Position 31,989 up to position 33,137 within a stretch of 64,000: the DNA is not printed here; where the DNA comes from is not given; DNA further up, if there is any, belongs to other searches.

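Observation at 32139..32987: Minimal [FeFe]-hydrogenase-like H-domain protein with TSPCP in place of TSCCP, convergent with rubrerythrin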

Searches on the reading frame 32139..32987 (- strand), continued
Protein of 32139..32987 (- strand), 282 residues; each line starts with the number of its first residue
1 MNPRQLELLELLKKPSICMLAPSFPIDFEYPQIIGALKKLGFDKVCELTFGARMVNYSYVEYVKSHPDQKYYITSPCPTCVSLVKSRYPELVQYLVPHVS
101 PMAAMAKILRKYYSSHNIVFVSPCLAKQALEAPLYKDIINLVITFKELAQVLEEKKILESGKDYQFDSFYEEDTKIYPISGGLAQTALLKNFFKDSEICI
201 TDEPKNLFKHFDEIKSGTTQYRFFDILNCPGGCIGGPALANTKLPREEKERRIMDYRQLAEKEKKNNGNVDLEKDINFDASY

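Call 15: search_protein_representatives(protein=window:32139-32987:-)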
Query: 282 residues. Proteins with E-value up to 0.001 (for the whole library): 2447; up to 1e-10: 1260; up to 1e-30: 51. The best 150 are listed.
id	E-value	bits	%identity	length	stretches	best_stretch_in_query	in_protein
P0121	2.1e-84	299.8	53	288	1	7-267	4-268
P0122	1.4e-65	238.0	46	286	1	7-262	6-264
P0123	1.2e-64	235.0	45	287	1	2-270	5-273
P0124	1.0e-60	222.1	44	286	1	11-272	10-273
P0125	4.0e-59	216.9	44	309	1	14-266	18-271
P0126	7.9e-58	212.6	28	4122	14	196-251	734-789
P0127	1.6e-57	211.7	44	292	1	1-259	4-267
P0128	3.5e-56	207.2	41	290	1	9-278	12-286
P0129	1.3e-55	205.4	44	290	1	12-275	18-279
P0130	5.9e-54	199.9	42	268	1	2-256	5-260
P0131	7.1e-54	199.7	45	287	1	13-272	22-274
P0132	2.1e-53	198.1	42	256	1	10-249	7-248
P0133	3.7e-53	197.3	39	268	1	1-259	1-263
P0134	5.7e-50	186.9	42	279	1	16-257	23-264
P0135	2.2e-49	184.9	65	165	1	102-234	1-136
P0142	2.6e-41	158.4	38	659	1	7-264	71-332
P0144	1.4e-39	152.8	38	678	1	17-275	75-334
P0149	8.6e-36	140.3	37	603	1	13-250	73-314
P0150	5.4e-35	137.7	34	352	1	15-277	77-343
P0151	2.2e-34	135.7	35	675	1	14-264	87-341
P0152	2.6e-34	135.5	34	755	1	13-254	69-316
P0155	7.2e-34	134.0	36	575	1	17-259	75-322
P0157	1.0e-33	133.6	34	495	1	12-262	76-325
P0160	8.6e-33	130.5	35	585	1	18-241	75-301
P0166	1.9e-31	126.1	34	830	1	15-258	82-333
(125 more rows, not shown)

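Call 16: search_protein_families(library=pfam, proteins=[P0142, P0144, P0149, P0151, P0152, P0155, P0157, P0150, P0160, P0166], max_evalue=0.001)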
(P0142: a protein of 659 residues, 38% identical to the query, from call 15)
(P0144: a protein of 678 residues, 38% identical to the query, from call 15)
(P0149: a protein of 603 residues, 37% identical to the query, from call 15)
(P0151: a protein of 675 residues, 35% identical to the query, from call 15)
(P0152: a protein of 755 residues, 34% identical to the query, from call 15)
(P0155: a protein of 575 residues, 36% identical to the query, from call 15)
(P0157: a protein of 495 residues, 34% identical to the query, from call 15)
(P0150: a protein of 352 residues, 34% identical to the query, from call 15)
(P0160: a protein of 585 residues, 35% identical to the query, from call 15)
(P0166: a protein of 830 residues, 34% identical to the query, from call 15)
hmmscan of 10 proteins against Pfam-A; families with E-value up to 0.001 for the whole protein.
P0142 (659 aa): 13 families
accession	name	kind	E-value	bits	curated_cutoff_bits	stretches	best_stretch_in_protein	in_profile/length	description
PF02906.19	Fe_hyd_lg_C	-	5.5e-44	151.1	22.1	1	81-305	4-245/245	Iron only hydrogenase large subunit, C-terminal domain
PF02518.31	HATPase_c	-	9.5e-24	84.4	26.4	1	550-658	2-108/111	Histidine kinase-, DNA gyrase B-, and HSP90-like ATPase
PF00512.31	HisKA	-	1.2e-12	48.1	26.9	1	439-504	4-66/66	His Kinase A (phospho-acceptor) domain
PF04060.18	FeS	-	1.2e-09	38.2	23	1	381-410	4-33/33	Putative Fe-S cluster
PF00037.32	Fer4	-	1.5e-08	34.5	21.1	1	40-56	3-19/24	4Fe-4S binding domain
PF13237.11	Fer4_10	-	3.4e-08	33.7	25.5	1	10-55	3-52/53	4Fe-4S dicluster domain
PF13187.11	Fer4_9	-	7.8e-07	29.5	27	1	15-58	1-50/52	4Fe-4S dicluster domain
PF12838.12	Fer4_7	-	2.5e-06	28.3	27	1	15-59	1-52/52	4Fe-4S dicluster domain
PF14501.12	HATPase_c_5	-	0.00012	22.4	22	1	553-647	5-92/102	GHKL domain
PF25160.1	LdpA_Fe-S-bd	-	0.00016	21.8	27.6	1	22-57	9-40/49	LdpA Fe-S cluster-binding domain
PF12837.12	Fer4_6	-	0.00075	19.8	25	0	42-55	6-19/24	4Fe-4S binding domain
PF13581.12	HATPase_c_2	-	0.00087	19.7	27.4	0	528-635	7-110/127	Histidine kinase-like ATPase domain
PF14697.11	Fer4_21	-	0.00094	19.7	35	0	42-70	5-34/59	4Fe-4S dicluster domain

P0144 (678 aa): 11 families
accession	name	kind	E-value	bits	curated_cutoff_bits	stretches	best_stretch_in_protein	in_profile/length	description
PF02906.19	Fe_hyd_lg_C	-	1.2e-46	159.8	22.1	1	72-299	1-245/245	Iron only hydrogenase large subunit, C-terminal domain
PF02518.31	HATPase_c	-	1.4e-25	90.3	26.4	1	575-678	2-109/111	Histidine kinase-, DNA gyrase B-, and HSP90-like ATPase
PF00512.31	HisKA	-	5.5e-16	58.8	26.9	1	460-531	2-64/66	His Kinase A (phospho-acceptor) domain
PF04060.18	FeS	-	1.5e-08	34.7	23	1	373-403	3-33/33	Putative Fe-S cluster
PF13237.11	Fer4_10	-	6.6e-08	32.8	25.5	1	7-50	5-52/53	4Fe-4S dicluster domain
PF00037.32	Fer4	-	3.1e-07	30.4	21.1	2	7-27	4-24/24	4Fe-4S binding domain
PF12837.12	Fer4_6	-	1.5e-06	28.3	25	1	33-50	2-19/24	4Fe-4S binding domain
PF12838.12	Fer4_7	-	2.4e-06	28.3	27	1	10-51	1-49/52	4Fe-4S dicluster domain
PF13187.11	Fer4_9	-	1.1e-05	25.7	27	1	10-53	1-50/52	4Fe-4S dicluster domain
PF14697.11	Fer4_21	-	1.2e-05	25.8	35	1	9-50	6-51/59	4Fe-4S dicluster domain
PF25160.1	LdpA_Fe-S-bd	-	1.8e-05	24.9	27.6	1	8-52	2-40/49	LdpA Fe-S cluster-binding domain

P0149 (603 aa): 10 families
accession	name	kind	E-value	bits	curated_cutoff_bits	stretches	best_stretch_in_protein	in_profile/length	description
PF02906.19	Fe_hyd_lg_C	-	2.9e-53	181.5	22.1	1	75-301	2-245/245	Iron only hydrogenase large subunit, C-terminal domain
PF00990.26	GGDEF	-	6.3e-45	153.3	23.8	1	425-584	2-161/161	Diguanylate cyclase, GGDEF domain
PF04060.18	FeS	-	2.3e-08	34.1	23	1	378-407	4-33/33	Putative Fe-S cluster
PF13237.11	Fer4_10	-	6.1e-08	32.9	25.5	1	10-52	6-52/53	4Fe-4S dicluster domain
PF13187.11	Fer4_9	-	2.4e-06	27.9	27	1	12-55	1-50/52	4Fe-4S dicluster domain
PF12838.12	Fer4_7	-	3.8e-06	27.7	27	1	12-54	1-50/52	4Fe-4S dicluster domain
PF12837.12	Fer4_6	-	4.5e-06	26.8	25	2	36-53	3-20/24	4Fe-4S binding domain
PF25160.1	LdpA_Fe-S-bd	-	5.9e-06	26.4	27.6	1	13-54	5-40/49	LdpA Fe-S cluster-binding domain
PF00037.32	Fer4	-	3.3e-05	24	21.1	1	9-29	4-24/24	4Fe-4S binding domain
PF14697.11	Fer4_21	-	8.9e-05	23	35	0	35-63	1-30/59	4Fe-4S dicluster domain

P0151 (675 aa): 12 families
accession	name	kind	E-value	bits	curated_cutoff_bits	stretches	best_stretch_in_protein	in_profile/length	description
PF02906.19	Fe_hyd_lg_C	-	2.6e-48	165.2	22.1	1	89-315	3-245/245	Iron only hydrogenase large subunit, C-terminal domain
PF02518.31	HATPase_c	-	5.5e-29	101.3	26.4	1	548-657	3-110/111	Histidine kinase-, DNA gyrase B-, and HSP90-like ATPase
PF00512.31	HisKA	-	1.2e-10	41.7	26.9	1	436-499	2-64/66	His Kinase A (phospho-acceptor) domain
PF04060.18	FeS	-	2.2e-08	34.1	23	1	394-423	4-33/33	Putative Fe-S cluster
PF00037.32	Fer4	-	1.2e-06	28.6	21.1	2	49-69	2-22/24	4Fe-4S binding domain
PF13237.11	Fer4_10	-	2e-06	28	25.5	1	22-65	5-52/53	4Fe-4S dicluster domain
PF13187.11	Fer4_9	-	5.2e-06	26.8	27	1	25-69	1-51/52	4Fe-4S dicluster domain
PF14501.12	HATPase_c_5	-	7.1e-06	26.3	22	1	550-646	5-94/102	GHKL domain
PF12838.12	Fer4_7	-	0.00015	22.6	27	1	25-69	1-52/52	4Fe-4S dicluster domain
PF12797.12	Fer4_2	-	0.00041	20.6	24.5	0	49-65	4-20/22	4Fe-4S binding domain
PF14697.11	Fer4_21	-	0.00046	20.7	35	1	23-65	5-51/59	4Fe-4S dicluster domain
PF25160.1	LdpA_Fe-S-bd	-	0.00052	20.2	27.6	1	25-68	4-41/49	LdpA Fe-S cluster-binding domain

P0152 (755 aa): 15 families
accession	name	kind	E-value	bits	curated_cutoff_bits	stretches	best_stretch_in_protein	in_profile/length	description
PF00158.32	Sigma54_activat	-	2.6e-72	242.4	20.2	1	437-602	2-167/168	Sigma-54 interaction domain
PF02906.19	Fe_hyd_lg_C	-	5e-47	161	22.1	1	71-300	2-245/245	Iron only hydrogenase large subunit, C-terminal domain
PF25601.1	AAA_lid_14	-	1.9e-23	82.5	27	1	608-688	1-81/87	AAA+ ATPase lid domain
PF14532.12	Sigma54_activ_2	-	2.3e-22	80.2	25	1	437-607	1-138/138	Sigma-54 interaction domain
PF04060.18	FeS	-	2.3e-09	37.3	23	1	373-403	3-33/33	Putative Fe-S cluster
PF07728.20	AAA_5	-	6.3e-08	33.2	22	1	460-579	2-124/139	AAA domain (dynein-related subfamily)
PF07724.20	AAA_2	-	1e-07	32.6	27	1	459-588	5-135/166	AAA domain (Cdc48 subfamily)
PF13237.11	Fer4_10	-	2.3e-07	31.1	25.5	1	6-49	5-52/53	4Fe-4S dicluster domain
PF02954.25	HTH_8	-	9.3e-07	28.9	22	1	708-744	5-41/42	Bacterial regulatory protein, Fis family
PF00004.35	AAA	-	6.4e-06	27.1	21.2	1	460-583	1-114/131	ATPase family associated with various cellular activities (AAA)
PF12838.12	Fer4_7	-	1.5e-05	25.8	27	1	10-53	2-52/52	4Fe-4S dicluster domain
PF13187.11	Fer4_9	-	2.8e-05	24.5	27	1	10-52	2-50/52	4Fe-4S dicluster domain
PF14697.11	Fer4_21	-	0.00013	22.5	35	1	7-50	5-52/59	4Fe-4S dicluster domain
PF00037.32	Fer4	-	0.00014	22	21.1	0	33-53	2-22/24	4Fe-4S binding domain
PF25160.1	LdpA_Fe-S-bd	-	0.00032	20.8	27.6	1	15-52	8-41/49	LdpA Fe-S cluster-binding domain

P0155 (575 aa): 14 families
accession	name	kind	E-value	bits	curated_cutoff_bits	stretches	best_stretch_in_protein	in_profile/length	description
PF02906.19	Fe_hyd_lg_C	-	3.1e-59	201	22.1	1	73-301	2-245/245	Iron only hydrogenase large subunit, C-terminal domain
PF04060.18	FeS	-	1.3e-09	38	23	1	376-405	4-33/33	Putative Fe-S cluster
PF00989.32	PAS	-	9.3e-08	32.5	22.6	1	417-466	5-54/113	PAS fold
PF13188.13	PAS_8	-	3.1e-07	30.5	21.8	1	418-468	6-53/65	PAS domain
PF13237.11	Fer4_10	-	3.3e-07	30.6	25.5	1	5-51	3-53/53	4Fe-4S dicluster domain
PF12838.12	Fer4_7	-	5.8e-06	27.1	27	1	10-54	1-52/52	4Fe-4S dicluster domain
PF13187.11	Fer4_9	-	1.2e-05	25.6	27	1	10-54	1-51/52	4Fe-4S dicluster domain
PF00037.32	Fer4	-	1.4e-05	25.1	21.1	1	6-27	3-24/24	4Fe-4S binding domain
PF08448.16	PAS_4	-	1.9e-05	25.3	23.1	1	420-464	2-46/110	PAS fold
PF13426.13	PAS_9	-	6.1e-05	23.7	27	1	423-466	1-44/103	PAS domain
PF14697.11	Fer4_21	-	6.9e-05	23.3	35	1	6-51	3-52/59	4Fe-4S dicluster domain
PF13484.11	Fer4_16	-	0.00019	22.6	30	0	10-29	1-20/66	4Fe-4S double cluster binding domain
PF12837.12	Fer4_6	-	0.00029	21.1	25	1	3-26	1-24/24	4Fe-4S binding domain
PF25160.1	LdpA_Fe-S-bd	-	0.00054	20.1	27.6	0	13-53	4-41/49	LdpA Fe-S cluster-binding domain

P0157 (495 aa): 10 families
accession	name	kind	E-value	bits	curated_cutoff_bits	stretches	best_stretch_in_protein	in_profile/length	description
PF02906.19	Fe_hyd_lg_C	-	1.1e-46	159.9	22.1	1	78-304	2-245/245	Iron only hydrogenase large subunit, C-terminal domain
PF13237.11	Fer4_10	-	2.8e-08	34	25.5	1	11-55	4-52/53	4Fe-4S dicluster domain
PF00037.32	Fer4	-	1.3e-07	31.6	21.1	1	39-59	2-22/24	4Fe-4S binding domain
PF04060.18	FeS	-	7.6e-07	29.2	23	1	382-411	4-33/33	Putative Fe-S cluster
PF13187.11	Fer4_9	-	1e-06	29.1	27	1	16-59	2-51/52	4Fe-4S dicluster domain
PF12838.12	Fer4_7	-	1.9e-06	28.6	27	1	16-59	2-52/52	4Fe-4S dicluster domain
PF25160.1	LdpA_Fe-S-bd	-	1.2e-05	25.4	27.6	1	22-57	9-40/49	LdpA Fe-S cluster-binding domain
PF12837.12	Fer4_6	-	7.1e-05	23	25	1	39-56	3-20/24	4Fe-4S binding domain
PF00512.31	HisKA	-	0.00066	20.1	26.9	0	448-475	3-30/66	His Kinase A (phospho-acceptor) domain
PF12797.12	Fer4_2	-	0.00099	19.4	24.5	1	42-56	7-21/22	4Fe-4S binding domain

P0150 (352 aa): 14 families
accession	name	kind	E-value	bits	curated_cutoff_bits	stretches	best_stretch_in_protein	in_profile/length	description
PF02906.19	Fe_hyd_lg_C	-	3.2e-30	106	22.1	1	77-301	2-245/245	Iron only hydrogenase large subunit, C-terminal domain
PF00037.32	Fer4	-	4.2e-15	55.3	21.1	2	38-60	2-24/24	4Fe-4S binding domain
PF12837.12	Fer4_6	-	8.1e-14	51.2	25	2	37-59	2-24/24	4Fe-4S binding domain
PF12838.12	Fer4_7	-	3.3e-12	47.1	27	1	14-58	1-52/52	4Fe-4S dicluster domain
PF13484.11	Fer4_16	-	9.2e-12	46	30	2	43-69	1-27/66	4Fe-4S double cluster binding domain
PF13237.11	Fer4_10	-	2.3e-11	43.9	25.5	2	9-55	3-53/53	4Fe-4S dicluster domain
PF14697.11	Fer4_21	-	2.4e-10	40.8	35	2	7-32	33-59/59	4Fe-4S dicluster domain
PF12797.12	Fer4_2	-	2.9e-10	39.9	24.5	2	37-56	3-22/22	4Fe-4S binding domain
PF13187.11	Fer4_9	-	5.5e-09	36.4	27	1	15-59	2-52/52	4Fe-4S dicluster domain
PF25160.1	LdpA_Fe-S-bd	-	2.8e-06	27.4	27.6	1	19-60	7-44/49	LdpA Fe-S cluster-binding domain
PF17179.9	Fer4_22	-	6.7e-06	27.3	27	0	43-64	1-22/95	4Fe-4S dicluster domain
PF12800.12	Fer4_4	-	0.0001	22.7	24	0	14-28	3-17/17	4Fe-4S binding domain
PF13183.11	Fer4_8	-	0.00033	21.6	27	0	42-59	3-20/68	4Fe-4S dicluster domain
PF13534.11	Fer4_17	-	0.00069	20.6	22.2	0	15-38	2-25/61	4Fe-4S dicluster domain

P0160 (585 aa): 9 families
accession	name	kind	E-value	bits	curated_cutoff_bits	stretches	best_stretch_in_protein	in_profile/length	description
PF02906.19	Fe_hyd_lg_C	-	5.5e-53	180.5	22.1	1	72-297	2-245/245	Iron only hydrogenase large subunit, C-terminal domain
PF00015.26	MCPsignal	-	1.8e-25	90.2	34.6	1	458-582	22-146/172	Methyl-accepting chemotaxis protein (MCP) signalling domain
PF04060.18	FeS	-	1.2e-09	38.2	23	1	374-403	4-33/33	Putative Fe-S cluster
PF14697.11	Fer4_21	-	7.1e-07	29.7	35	1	33-61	1-29/59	4Fe-4S dicluster domain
PF13187.11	Fer4_9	-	2.4e-06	27.9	27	1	11-54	2-51/52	4Fe-4S dicluster domain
PF00037.32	Fer4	-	5.4e-06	26.5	21.1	0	35-54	3-22/24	4Fe-4S binding domain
PF12837.12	Fer4_6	-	1.6e-05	25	25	0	3-25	1-23/24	4Fe-4S binding domain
PF13237.11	Fer4_10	-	2.1e-05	24.8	25.5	1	5-50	3-52/53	4Fe-4S dicluster domain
PF12838.12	Fer4_7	-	4.6e-05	24.2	27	1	11-54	2-52/52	4Fe-4S dicluster domain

P0166 (830 aa): 16 families
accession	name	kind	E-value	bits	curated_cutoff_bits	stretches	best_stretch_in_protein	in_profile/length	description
PF02906.19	Fe_hyd_lg_C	-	1.5e-55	189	22.1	1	81-313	1-245/245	Iron only hydrogenase large subunit, C-terminal domain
PF02518.31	HATPase_c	-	1.1e-22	81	26.4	1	757-828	36-109/111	Histidine kinase-, DNA gyrase B-, and HSP90-like ATPase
PF00512.31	HisKA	-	1e-14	54.8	26.9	1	565-626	2-62/66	His Kinase A (phospho-acceptor) domain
PF00989.32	PAS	-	1.9e-09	38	22.6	1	437-546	4-113/113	PAS fold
PF08448.16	PAS_4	-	2.8e-09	37.6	23.1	1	440-551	1-110/110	PAS fold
PF04060.18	FeS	-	5.1e-08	33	23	1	387-416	4-33/33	Putative Fe-S cluster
PF13237.11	Fer4_10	-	2.9e-07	30.7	25.5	1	8-50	6-52/53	4Fe-4S dicluster domain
PF00037.32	Fer4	-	6.9e-06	26.1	21.1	1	34-54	2-22/24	4Fe-4S binding domain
PF13426.13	PAS_9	-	7.4e-06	26.6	27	1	445-548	2-103/103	PAS domain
PF13596.12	PAS_10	-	8.5e-06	26.8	22.1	1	438-547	3-106/106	PAS domain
PF13187.11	Fer4_9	-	1.6e-05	25.3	27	1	10-54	1-51/52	4Fe-4S dicluster domain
PF12838.12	Fer4_7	-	5.9e-05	23.9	27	1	10-54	1-52/52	4Fe-4S dicluster domain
PF12837.12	Fer4_6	-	7.3e-05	23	25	0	34-51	3-20/24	4Fe-4S binding domain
PF14697.11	Fer4_21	-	0.00021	21.8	35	1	9-51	6-52/59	4Fe-4S dicluster domain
PF13484.11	Fer4_16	-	0.00039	21.6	30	0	10-29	1-20/66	4Fe-4S double cluster binding domain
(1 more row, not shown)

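Call 29: list_cluster_members(proteins=[P0121, P0122, P0123, P0124, P0125, P0127, P0128, P0129, P0130, P0133])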
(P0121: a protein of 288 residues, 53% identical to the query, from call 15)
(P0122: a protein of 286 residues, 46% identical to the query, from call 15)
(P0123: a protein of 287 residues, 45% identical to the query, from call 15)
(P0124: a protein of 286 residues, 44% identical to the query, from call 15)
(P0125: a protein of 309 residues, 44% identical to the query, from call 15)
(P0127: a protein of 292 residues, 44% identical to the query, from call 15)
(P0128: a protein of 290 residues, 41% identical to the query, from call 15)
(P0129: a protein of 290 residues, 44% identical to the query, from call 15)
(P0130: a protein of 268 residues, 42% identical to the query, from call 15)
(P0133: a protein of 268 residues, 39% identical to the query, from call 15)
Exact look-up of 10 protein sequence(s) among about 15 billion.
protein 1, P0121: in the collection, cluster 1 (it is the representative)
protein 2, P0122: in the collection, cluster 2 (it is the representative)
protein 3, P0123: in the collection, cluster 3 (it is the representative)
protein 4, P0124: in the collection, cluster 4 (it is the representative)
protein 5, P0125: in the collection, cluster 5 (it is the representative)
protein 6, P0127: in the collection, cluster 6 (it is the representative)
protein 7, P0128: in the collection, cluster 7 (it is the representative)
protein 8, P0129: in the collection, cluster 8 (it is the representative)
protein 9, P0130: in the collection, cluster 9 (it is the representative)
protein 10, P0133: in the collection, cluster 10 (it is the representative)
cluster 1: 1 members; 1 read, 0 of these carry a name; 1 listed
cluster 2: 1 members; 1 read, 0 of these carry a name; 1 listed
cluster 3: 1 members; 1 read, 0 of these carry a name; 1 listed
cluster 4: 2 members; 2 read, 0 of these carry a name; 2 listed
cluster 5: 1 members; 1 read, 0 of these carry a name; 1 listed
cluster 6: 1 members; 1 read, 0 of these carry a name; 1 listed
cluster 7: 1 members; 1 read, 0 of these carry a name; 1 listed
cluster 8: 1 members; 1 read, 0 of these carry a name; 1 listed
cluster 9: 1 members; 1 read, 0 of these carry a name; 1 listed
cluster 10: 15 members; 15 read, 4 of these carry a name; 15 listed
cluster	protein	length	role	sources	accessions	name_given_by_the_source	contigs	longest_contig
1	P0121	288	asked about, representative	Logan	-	-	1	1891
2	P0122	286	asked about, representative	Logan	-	-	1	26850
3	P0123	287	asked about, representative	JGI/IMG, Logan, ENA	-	-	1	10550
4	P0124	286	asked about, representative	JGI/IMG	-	-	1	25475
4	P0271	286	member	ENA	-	-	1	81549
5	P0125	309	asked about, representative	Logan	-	-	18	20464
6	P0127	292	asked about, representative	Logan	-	-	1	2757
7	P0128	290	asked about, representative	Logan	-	-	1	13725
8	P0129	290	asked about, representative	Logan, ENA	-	-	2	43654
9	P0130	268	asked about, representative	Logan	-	-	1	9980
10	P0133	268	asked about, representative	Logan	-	-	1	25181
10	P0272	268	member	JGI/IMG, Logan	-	iron only hydrogenase large subunit-like protein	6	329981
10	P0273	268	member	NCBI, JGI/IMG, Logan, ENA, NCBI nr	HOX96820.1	MAG TPA: [Fe-Fe] hydrogenase large subunit C-terminal domain-containing protein ... | [Fe-Fe] hydrogenase large subunit C-terminal domain-containing protein [bacterium]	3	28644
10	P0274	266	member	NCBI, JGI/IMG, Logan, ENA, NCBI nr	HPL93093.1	MAG TPA: [Fe-Fe] hydrogenase large subunit C-terminal domain-containing protein ... | [Fe-Fe] hydrogenase large subunit C-terminal domain-containing protein [bacterium]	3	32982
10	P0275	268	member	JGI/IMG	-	iron only hydrogenase large subunit-like protein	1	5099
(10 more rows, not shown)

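Call 33: find_related_loci(query=A2, collection=genome_contigs, flank=10000)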
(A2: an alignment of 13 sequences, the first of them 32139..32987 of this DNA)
Query A2 (282 aa) in genome_contigs; peptide patterns used: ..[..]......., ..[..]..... (x = any residue, [..] = any of these).
148 stretches matched a pattern; 91 encode a relative of the query (tblastn E <= 1e-3); the best 80 are kept; 79 distinct loci.
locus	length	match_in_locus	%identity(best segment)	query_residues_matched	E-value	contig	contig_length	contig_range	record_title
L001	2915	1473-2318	82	1-282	1e-171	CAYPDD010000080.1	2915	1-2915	MAG TPA_asm: uncultured Candidatus Saccharibacteria bacterium isolate SRP272421_co2_75 genome assembly, contig: NODE_152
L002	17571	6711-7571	56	1-280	9e-101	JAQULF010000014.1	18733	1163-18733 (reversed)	MAG: Patescibacteria group bacterium isolate STD1_124 NODE_6767_length_18733_cov_4.506826_Sandtown_D1, whole genome shot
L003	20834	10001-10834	55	1-273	1e-97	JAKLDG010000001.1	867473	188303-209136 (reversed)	MAG: Patescibacteria group bacterium isolate RA.bin104 RA.bin104_1, whole genome shotgun sequence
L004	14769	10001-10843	52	7-282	8e-97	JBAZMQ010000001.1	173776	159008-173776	MAG: Patescibacteria group bacterium isolate SO_2017_LW4_47 scaffold_273_c1_LW137-91_2017, whole genome shotgun sequence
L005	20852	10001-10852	52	4-282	2e-96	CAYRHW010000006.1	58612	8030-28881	MAG TPA_asm: uncultured Candidatus Saccharibacteria bacterium isolate SRP178699_co1_611 genome assembly, contig: NODE_43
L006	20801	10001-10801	55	16-278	2e-95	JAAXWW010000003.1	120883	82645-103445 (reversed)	MAG: Candidatus Moraniibacteriota bacterium isolate W9_Combined_metabat2_046 W9_Combined_metabat2_046_NODE_81, whole gen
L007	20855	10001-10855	54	1-278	3e-94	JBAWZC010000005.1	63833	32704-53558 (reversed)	MAG: Candidatus Berkelbacteria bacterium isolate ELA105 MAG105_5, whole genome shotgun sequence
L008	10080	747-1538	54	7-269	2e-92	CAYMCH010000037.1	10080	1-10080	MAG TPA_asm: uncultured Candidatus Saccharibacteria bacterium isolate SRP192927_co2_25 genome assembly, contig: NODE_130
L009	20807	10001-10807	52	16-280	4e-91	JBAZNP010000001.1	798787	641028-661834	MAG: Patescibacteria group bacterium isolate SO_2017_LW4_72 scaffold_15_c1_LW137-91_2017, whole genome shotgun sequence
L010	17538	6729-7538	51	16-282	3e-91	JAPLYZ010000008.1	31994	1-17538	MAG: Candidatus Staskawiczbacteria bacterium isolate LacPavin_0920_WC70_MAG_39_33 LacPavin_0920_WC70_scaffold_644951, wh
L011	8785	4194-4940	57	16-262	1e-90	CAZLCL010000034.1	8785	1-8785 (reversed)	MAG TPA_asm: uncultured Candidatus Saccharibacteria bacterium isolate binchicken_co20_428 genome assembly, contig: NODE_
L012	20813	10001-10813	55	16-282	9e-91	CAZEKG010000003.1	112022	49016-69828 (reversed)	MAG TPA_asm: uncultured Gammaproteobacteria bacterium isolate SRP170004_co1_594 genome assembly, contig: NODE_182_length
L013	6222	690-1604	48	7-282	1e-90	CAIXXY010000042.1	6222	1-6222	Candidatus Staskawiczbacteria bacterium isolate AlinenSediments_bin-5022 genome assembly, contig: bin-5022:42/66, whole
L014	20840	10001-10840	50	7-282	2e-90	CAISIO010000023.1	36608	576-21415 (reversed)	MAG: Candidatus Staskawiczbacteria bacterium isolate MJ-time_bin-6037 genome assembly, contig: bin-6037:23/45, whole gen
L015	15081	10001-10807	51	16-280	2e-90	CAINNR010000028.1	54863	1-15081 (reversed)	uncultured Candidatus Berkelbacteria bacterium isolate AlinenLipids_bin-4476 genome assembly, contig: bin-4476:28/39, wh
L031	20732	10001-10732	43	12-263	6e-57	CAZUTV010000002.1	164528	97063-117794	MAG TPA_asm: Candidatus Woesearchaeota archaeon isolate binchicken_co274_125 genome assembly, contig: NODE_149_length_16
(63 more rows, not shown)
